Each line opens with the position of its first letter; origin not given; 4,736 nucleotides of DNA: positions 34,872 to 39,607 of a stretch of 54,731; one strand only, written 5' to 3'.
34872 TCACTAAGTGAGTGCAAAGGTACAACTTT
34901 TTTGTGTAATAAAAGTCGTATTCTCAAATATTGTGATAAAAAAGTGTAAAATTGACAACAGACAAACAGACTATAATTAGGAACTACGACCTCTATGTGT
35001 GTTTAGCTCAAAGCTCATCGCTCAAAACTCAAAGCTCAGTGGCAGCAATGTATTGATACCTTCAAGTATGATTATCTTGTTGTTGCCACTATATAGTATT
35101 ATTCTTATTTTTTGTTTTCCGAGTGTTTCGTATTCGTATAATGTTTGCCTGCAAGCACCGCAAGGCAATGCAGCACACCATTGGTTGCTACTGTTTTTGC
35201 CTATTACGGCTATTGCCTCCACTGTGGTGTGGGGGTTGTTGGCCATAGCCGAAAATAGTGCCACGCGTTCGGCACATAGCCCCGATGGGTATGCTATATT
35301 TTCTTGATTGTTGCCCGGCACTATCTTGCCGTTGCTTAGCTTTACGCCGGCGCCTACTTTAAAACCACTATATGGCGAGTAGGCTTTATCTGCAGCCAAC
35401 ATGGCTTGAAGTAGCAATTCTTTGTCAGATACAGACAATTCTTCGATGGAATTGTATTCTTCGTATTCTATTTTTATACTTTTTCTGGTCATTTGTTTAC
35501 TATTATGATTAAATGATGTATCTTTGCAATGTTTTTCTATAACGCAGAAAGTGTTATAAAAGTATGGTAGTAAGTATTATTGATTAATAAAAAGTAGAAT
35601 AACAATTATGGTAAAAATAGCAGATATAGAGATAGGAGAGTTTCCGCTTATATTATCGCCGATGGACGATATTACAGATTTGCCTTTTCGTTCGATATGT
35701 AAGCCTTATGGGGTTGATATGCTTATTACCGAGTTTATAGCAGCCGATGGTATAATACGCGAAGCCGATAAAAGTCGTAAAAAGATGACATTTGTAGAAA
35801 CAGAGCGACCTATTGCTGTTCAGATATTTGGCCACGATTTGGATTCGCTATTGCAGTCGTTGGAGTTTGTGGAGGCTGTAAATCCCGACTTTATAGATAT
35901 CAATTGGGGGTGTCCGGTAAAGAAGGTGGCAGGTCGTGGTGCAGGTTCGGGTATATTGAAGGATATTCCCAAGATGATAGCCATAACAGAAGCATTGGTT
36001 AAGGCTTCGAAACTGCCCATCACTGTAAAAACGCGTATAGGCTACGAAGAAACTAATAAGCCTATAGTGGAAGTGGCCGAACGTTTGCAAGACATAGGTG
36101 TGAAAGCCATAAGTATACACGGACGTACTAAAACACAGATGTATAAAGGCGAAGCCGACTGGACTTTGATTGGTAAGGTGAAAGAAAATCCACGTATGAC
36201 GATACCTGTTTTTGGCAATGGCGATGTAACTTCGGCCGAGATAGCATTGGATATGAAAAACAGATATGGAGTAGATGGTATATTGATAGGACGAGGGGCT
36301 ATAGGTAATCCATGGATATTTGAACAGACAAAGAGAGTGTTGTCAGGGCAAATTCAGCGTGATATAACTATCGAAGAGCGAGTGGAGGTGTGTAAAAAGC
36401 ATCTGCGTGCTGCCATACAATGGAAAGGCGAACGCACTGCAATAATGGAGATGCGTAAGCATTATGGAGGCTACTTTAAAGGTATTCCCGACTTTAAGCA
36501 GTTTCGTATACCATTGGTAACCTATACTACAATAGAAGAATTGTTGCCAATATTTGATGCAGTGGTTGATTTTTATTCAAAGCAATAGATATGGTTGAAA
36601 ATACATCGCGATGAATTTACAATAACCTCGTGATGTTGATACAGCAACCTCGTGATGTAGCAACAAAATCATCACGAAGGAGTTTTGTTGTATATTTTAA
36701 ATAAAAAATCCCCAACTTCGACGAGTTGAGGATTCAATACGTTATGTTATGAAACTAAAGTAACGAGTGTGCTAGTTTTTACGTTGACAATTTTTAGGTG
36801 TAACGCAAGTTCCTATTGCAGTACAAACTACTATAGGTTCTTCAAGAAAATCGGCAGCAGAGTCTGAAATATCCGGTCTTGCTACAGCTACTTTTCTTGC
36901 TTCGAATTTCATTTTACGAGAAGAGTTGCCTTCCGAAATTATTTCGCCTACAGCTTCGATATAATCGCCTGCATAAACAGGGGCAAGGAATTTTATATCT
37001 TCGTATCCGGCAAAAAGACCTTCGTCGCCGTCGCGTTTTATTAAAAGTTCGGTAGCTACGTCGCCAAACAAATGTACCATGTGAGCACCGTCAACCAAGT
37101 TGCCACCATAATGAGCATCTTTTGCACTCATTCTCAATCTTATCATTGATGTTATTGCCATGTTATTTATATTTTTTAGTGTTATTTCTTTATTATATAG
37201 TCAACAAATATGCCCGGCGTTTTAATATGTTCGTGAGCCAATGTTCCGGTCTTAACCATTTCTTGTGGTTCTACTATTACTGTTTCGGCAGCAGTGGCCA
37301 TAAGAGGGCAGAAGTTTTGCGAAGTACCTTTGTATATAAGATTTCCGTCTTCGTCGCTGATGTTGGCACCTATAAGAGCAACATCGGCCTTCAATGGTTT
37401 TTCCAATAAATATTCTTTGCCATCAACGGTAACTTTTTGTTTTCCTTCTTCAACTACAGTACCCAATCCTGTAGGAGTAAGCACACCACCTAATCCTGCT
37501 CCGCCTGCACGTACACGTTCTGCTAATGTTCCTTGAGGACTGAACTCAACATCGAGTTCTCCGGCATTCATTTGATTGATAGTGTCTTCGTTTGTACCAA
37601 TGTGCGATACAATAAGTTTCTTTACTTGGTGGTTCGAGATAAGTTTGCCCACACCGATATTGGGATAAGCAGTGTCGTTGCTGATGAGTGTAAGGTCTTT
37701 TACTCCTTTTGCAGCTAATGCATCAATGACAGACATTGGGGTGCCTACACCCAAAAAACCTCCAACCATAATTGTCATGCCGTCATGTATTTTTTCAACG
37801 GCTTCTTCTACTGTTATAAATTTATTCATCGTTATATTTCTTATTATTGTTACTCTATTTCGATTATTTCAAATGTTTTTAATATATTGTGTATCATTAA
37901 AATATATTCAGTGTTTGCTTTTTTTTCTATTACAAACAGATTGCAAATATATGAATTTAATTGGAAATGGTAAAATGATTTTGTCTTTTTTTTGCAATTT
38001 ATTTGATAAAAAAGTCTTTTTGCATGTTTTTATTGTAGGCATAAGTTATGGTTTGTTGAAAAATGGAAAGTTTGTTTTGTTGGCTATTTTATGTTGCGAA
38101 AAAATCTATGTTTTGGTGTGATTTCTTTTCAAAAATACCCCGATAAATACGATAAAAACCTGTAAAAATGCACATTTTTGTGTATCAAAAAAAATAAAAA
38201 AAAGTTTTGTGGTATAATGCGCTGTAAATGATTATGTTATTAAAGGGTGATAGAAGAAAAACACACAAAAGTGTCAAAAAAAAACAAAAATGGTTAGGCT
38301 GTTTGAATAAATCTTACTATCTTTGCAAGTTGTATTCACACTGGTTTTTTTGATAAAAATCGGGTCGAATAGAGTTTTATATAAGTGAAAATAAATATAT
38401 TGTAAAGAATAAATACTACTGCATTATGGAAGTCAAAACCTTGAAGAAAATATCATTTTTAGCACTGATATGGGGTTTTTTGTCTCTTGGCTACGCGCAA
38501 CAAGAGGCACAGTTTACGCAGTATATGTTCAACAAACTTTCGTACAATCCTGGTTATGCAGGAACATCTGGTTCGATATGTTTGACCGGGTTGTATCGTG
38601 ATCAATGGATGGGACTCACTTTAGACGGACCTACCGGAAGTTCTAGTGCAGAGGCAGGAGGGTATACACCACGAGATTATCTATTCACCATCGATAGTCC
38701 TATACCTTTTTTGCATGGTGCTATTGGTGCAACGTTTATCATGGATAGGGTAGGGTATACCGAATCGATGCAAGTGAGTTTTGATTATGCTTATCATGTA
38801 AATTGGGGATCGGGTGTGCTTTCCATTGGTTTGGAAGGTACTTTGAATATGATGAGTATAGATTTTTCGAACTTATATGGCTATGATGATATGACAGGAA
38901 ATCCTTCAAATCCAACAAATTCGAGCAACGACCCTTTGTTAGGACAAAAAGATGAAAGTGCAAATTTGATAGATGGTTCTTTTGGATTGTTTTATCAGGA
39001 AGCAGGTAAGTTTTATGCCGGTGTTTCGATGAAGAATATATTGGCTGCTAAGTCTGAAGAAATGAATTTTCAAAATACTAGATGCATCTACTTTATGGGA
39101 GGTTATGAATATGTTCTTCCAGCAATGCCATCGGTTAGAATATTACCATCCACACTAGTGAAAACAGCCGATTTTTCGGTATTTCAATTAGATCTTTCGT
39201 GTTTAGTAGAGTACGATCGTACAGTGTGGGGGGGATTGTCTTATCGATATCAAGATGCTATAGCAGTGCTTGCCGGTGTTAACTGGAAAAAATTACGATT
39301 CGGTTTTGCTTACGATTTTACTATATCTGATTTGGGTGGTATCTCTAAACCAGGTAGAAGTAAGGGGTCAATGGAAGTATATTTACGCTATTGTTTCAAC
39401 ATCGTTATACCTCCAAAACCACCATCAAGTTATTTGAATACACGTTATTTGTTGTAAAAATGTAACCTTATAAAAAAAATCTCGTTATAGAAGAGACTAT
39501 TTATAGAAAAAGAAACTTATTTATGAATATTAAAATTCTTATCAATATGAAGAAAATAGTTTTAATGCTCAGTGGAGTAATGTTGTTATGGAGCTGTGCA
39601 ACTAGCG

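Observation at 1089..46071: Dispersed family of helically phased 21-23 bp 'brick' arrays with short palindromic cores, shared between at least seven intergenic gaps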

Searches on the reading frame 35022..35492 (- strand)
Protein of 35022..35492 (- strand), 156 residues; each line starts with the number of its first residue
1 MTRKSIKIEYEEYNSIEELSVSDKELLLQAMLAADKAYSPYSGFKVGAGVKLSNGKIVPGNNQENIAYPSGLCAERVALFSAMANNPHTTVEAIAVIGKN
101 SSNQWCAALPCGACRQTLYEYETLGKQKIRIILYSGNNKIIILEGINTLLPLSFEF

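Call 20: search_protein_families(library=pfam, proteins=[window:35022-35492:-])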
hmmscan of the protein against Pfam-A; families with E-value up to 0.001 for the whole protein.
window:35022-35492:- (156 aa): 2 families
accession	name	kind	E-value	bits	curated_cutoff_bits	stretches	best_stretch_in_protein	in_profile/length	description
PF00383.29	dCMP_cyt_deam_1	-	5.6e-14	52.3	25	1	22-122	3-94/102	Cytidine and deoxycytidylate deaminase zinc-binding region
PF08211.18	dCMP_cyt_deam_2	-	4.2e-10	40.4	25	1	8-99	28-118/130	Cytidine and deoxycytidylate deaminase zinc-binding region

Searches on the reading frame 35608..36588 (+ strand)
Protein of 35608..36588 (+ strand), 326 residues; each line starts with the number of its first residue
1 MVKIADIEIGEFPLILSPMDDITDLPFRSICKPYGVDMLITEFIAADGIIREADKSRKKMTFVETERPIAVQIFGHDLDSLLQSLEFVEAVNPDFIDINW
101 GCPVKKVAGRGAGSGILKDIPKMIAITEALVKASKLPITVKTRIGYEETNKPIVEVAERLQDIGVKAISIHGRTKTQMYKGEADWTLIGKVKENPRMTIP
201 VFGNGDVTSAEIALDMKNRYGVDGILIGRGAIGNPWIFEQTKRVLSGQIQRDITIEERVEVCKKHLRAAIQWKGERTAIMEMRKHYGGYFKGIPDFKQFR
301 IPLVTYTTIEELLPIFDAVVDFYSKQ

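Call 20: search_protein_families(library=pfam, proteins=[window:35608-36588:+])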
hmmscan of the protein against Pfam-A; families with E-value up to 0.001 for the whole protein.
window:35608-36588:+ (326 aa): 2 families
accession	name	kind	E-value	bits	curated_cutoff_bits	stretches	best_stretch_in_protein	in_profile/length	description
PF01207.24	Dus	-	3.8e-78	263.2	20.4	1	16-303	2-289/311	Dihydrouridine synthase (Dus)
PF13714.12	PEP_mutase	-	0.00093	19.3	31.5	0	120-194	54-131/240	Phosphoenolpyruvate phosphomutase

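Call 93: find_homologous_proteins(query=window:35608-36588:+, max_evalue=1e-80)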
Query window:35608-36588:+ (326 aa): 7931 proteins with E <= 1e-80 among 8000 candidates; the best 120 are listed.
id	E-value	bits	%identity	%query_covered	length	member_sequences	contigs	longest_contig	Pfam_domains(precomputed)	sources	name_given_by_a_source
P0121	2.0e-214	729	100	100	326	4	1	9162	PF01207.24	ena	-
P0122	2.7e-206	702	95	100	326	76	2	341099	PF01207.24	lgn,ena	-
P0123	1.8e-195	666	89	99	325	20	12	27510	PF01207.24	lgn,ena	-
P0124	1.9e-194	663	89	100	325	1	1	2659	PF01207.24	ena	-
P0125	2.8e-194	663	89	100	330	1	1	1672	PF01207.24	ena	-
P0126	3.6e-194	662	89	100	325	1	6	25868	PF01207.24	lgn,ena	-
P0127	4.6e-194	662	89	100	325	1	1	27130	PF01207.24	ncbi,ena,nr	ncbi:MAG: tRNA dihydrouridine synthase DusB [Bacteroidales bacterium]|nr:tRNA dihydrouridine synthas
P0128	1.4e-193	660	89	99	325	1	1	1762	PF01207.24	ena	-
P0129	2.1e-193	660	89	100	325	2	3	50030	PF01207.24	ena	-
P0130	2.4e-193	659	88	99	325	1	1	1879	PF01207.24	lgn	-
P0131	3.8e-193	659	88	100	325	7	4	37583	PF01207.24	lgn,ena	-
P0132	4.8e-193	658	89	100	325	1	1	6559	PF01207.24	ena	-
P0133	1.3e-192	657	88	100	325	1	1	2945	PF01207.24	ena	-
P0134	1.7e-192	657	87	99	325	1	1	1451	PF01207.24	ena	-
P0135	1.8e-192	657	88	99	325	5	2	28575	PF01207.24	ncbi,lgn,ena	-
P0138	7.3e-192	655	88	99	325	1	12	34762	PF01207.24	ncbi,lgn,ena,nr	ncbi:MAG: tRNA-dihydrouridine synthase [Bacteroidales bacterium]|nr:tRNA-dihydrouridine synthase [Ba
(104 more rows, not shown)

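Call 94: find_encoding_contigs(protein=P0122, flank=10000, max_places=1)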
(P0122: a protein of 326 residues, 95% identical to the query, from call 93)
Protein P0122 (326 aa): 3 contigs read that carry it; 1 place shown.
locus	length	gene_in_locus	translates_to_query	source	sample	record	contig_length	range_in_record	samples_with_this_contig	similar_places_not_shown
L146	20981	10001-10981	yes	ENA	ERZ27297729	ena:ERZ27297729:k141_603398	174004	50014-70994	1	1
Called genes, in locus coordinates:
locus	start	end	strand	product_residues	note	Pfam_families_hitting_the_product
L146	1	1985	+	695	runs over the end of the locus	-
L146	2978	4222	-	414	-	PF00675:Peptidase_M16, PF05193:Peptidase_M16_C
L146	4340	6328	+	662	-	PF02922:CBM_48, PF00128:Alpha-amylase, PF02806:Alpha-amylase_C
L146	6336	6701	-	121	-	-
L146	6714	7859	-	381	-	PF07670:Gate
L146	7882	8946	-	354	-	-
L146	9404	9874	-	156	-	PF08211:dCMP_cyt_deam_2, PF00383:dCMP_cyt_deam_1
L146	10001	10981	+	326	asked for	PF01207:Dus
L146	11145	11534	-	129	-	-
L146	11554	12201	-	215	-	PF01144:CoA_trans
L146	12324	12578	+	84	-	-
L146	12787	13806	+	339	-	PF11751:PorP_SprF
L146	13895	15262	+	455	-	PF03781:FGE-sulfatase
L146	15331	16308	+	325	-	PF22827:GldL_N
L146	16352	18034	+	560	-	PF12081:GldM_1st, PF21601:GldM_2nd, PF21602:GldM_3rd, PF12080:GldM_4th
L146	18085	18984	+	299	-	PF19841:GldN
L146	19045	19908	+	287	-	PF19841:GldN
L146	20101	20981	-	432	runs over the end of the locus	PF01595:CNNM, PF00571:CBS, PF03471:CorC_HlyC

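Call 95: find_encoding_contigs(protein=P0123, flank=10000, max_places=1)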
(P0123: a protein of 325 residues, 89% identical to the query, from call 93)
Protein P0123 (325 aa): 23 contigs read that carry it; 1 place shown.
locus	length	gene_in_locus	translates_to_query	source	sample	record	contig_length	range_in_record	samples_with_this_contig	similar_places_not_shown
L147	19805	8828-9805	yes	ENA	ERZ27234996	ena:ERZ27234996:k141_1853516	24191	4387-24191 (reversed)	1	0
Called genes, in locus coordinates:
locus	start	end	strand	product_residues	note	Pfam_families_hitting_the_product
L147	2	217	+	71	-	?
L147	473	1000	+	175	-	-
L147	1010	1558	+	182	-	-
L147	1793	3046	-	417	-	PF00675:Peptidase_M16, PF05193:Peptidase_M16_C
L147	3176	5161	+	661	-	PF02922:CBM_48, PF00128:Alpha-amylase, PF02806:Alpha-amylase_C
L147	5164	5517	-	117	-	-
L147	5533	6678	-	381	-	PF07670:Gate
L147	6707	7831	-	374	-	-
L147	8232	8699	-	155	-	PF08211:dCMP_cyt_deam_2, PF00383:dCMP_cyt_deam_1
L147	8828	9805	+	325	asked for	PF01207:Dus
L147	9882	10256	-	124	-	-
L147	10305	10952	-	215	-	PF01144:CoA_trans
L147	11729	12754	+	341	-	PF11751:PorP_SprF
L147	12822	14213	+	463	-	PF03781:FGE-sulfatase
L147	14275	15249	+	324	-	PF22827:GldL_N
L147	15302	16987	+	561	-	PF12081:GldM_1st, PF21601:GldM_2nd, PF21602:GldM_3rd, PF12080:GldM_4th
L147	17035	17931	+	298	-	PF19841:GldN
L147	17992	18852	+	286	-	PF19841:GldN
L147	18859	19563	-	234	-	PF00814:TsaD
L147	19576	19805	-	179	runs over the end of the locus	-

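Call 96: find_encoding_contigs(protein=P0138, flank=10000, max_places=1)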
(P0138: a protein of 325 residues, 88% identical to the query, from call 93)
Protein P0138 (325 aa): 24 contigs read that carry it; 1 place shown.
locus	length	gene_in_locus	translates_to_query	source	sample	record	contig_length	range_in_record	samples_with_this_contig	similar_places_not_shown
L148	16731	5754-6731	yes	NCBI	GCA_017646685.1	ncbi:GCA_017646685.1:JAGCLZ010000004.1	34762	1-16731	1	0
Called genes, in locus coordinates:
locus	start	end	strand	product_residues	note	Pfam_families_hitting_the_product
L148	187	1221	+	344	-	PF17761:DUF1016_N, PF06250:YhcG_C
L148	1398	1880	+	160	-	PF17761:DUF1016_N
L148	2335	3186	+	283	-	PF13174:TPR_6 (faint), PF13428:TPR_14 (faint), PF13525:YfiO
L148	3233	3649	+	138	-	PF01192:RNA_pol_Rpb6 (weak)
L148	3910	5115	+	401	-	PF02441:Flavoprotein, PF04127:DFP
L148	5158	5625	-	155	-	PF08211:dCMP_cyt_deam_2, PF00383:dCMP_cyt_deam_1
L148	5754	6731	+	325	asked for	PF01207:Dus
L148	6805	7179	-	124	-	-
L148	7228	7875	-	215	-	PF01144:CoA_trans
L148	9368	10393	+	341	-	PF11751:PorP_SprF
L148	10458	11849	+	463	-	PF03781:FGE-sulfatase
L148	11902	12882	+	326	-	PF22827:GldL_N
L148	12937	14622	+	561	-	PF12081:GldM_1st, PF21601:GldM_2nd, PF21602:GldM_3rd, PF12080:GldM_4th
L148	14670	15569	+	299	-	PF19841:GldN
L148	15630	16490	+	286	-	PF19841:GldN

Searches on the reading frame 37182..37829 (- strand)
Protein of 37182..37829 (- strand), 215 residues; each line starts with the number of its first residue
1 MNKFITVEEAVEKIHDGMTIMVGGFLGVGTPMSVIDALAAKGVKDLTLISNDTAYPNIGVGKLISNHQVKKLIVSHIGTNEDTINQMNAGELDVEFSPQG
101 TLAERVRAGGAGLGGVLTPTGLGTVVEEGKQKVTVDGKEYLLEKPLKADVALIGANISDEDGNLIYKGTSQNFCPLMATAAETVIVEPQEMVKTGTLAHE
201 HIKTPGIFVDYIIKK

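Call 20: search_protein_families(library=pfam, proteins=[window:37182-37829:-])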
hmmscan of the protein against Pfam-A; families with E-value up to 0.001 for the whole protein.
window:37182-37829:- (215 aa): 2 families
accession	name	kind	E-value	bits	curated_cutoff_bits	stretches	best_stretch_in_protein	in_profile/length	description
PF01144.29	CoA_trans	-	5.9e-66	222.4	23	1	6-214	3-216/217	Coenzyme A transferase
PF02550.21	AcetylCoA_hydro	-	2.6e-05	24.8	24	0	3-41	8-46/198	Acetyl-CoA hydrolase/transferase N-terminal domain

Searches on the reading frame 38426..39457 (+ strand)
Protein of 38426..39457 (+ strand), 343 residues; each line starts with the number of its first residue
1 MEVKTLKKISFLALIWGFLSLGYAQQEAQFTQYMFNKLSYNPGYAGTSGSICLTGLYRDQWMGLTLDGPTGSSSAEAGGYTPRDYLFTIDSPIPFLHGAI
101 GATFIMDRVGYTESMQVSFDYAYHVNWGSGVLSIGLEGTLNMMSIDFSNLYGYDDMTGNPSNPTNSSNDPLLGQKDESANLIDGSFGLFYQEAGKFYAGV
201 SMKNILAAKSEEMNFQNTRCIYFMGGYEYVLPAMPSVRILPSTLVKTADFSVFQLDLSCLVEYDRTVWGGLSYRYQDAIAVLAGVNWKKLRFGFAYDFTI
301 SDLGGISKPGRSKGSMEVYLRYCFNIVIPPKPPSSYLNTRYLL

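Call 20: search_protein_families(library=pfam, proteins=[window:38426-39457:+])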
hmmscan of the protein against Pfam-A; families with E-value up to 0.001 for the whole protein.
window:38426-39457:+ (343 aa): 1 family
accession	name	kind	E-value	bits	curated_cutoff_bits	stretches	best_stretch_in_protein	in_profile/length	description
PF11751.14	PorP_SprF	-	1.2e-56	192.7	22.3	1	24-322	3-273/273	Type IX secretion system membrane protein PorP/SprF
